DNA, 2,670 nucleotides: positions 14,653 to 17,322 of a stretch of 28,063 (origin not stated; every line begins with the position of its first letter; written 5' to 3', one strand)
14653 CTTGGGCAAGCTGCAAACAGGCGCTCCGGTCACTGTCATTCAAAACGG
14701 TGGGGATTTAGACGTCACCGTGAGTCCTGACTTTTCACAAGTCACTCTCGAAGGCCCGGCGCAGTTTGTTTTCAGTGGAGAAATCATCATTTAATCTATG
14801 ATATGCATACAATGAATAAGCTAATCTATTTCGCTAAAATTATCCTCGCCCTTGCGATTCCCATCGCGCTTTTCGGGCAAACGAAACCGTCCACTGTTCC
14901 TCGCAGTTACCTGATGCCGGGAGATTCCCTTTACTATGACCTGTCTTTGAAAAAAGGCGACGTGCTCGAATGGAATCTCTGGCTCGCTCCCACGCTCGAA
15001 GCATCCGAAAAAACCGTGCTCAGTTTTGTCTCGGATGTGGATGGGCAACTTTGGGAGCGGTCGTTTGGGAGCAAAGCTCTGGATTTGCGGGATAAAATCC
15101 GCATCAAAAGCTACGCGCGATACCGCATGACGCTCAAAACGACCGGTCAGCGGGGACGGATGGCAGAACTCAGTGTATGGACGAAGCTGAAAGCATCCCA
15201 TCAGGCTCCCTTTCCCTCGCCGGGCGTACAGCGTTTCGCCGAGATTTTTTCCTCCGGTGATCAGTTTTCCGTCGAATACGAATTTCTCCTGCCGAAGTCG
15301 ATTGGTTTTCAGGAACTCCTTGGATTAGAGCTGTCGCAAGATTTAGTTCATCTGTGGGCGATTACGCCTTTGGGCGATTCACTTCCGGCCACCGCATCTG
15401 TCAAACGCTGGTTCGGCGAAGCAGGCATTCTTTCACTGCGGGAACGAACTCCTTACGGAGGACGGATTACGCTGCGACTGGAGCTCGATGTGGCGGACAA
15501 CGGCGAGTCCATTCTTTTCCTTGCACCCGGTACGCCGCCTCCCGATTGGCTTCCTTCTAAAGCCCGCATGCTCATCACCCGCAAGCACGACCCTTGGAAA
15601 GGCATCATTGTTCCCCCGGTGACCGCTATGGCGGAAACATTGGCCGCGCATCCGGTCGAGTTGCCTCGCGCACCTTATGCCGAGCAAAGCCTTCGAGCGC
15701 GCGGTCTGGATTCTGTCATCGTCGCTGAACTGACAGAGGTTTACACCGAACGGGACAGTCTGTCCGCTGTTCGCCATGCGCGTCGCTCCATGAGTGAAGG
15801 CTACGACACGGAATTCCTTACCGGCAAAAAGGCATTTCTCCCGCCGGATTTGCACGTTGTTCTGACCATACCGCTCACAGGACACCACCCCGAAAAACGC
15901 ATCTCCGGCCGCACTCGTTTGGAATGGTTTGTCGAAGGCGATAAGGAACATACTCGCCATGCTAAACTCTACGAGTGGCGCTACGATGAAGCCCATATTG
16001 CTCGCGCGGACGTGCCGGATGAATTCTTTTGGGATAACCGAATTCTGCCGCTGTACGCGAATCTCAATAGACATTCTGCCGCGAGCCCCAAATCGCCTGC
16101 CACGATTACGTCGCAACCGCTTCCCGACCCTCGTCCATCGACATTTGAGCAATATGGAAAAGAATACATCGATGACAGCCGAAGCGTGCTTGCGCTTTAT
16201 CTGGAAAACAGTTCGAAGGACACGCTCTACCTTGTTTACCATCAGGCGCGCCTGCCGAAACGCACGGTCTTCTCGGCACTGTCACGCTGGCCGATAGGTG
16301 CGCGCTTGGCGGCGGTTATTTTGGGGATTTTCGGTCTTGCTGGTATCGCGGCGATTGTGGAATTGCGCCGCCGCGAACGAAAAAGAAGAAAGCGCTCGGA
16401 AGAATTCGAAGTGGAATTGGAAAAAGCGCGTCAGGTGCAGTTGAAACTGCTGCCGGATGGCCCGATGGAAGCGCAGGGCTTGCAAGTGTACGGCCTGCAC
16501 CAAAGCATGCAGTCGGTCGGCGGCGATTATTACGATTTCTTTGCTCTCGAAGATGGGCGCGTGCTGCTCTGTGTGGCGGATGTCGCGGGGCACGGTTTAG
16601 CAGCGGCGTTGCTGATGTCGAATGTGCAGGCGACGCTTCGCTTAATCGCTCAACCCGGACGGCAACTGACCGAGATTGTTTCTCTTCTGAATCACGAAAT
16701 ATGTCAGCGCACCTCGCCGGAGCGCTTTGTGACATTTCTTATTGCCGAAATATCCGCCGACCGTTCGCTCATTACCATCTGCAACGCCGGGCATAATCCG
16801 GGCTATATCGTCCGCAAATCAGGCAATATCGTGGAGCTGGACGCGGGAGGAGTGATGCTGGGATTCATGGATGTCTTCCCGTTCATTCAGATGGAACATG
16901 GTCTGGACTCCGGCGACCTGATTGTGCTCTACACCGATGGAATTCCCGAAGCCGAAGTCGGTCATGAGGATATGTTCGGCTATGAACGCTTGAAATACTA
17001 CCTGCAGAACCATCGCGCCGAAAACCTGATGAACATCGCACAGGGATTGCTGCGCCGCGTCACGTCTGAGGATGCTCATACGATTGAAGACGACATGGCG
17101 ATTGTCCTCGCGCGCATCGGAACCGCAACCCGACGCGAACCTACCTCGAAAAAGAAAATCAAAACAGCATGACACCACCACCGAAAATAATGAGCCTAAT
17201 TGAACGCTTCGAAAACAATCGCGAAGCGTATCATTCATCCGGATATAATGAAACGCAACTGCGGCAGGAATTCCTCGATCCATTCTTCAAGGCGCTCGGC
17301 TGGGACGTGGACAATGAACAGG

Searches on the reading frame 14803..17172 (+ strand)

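Call 14: search_protein_families(library=pfam, proteins=[window:14803-17172:+], max_evalue=0.001)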
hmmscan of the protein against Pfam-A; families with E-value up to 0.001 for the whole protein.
window:14803-17172:+ (789 aa): 1 family
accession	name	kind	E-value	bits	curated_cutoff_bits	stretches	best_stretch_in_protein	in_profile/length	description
PF07228.17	SpoIIE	-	1.1e-44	153.1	25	1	584-772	2-191/192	Stage II sporulation protein E (SpoIIE)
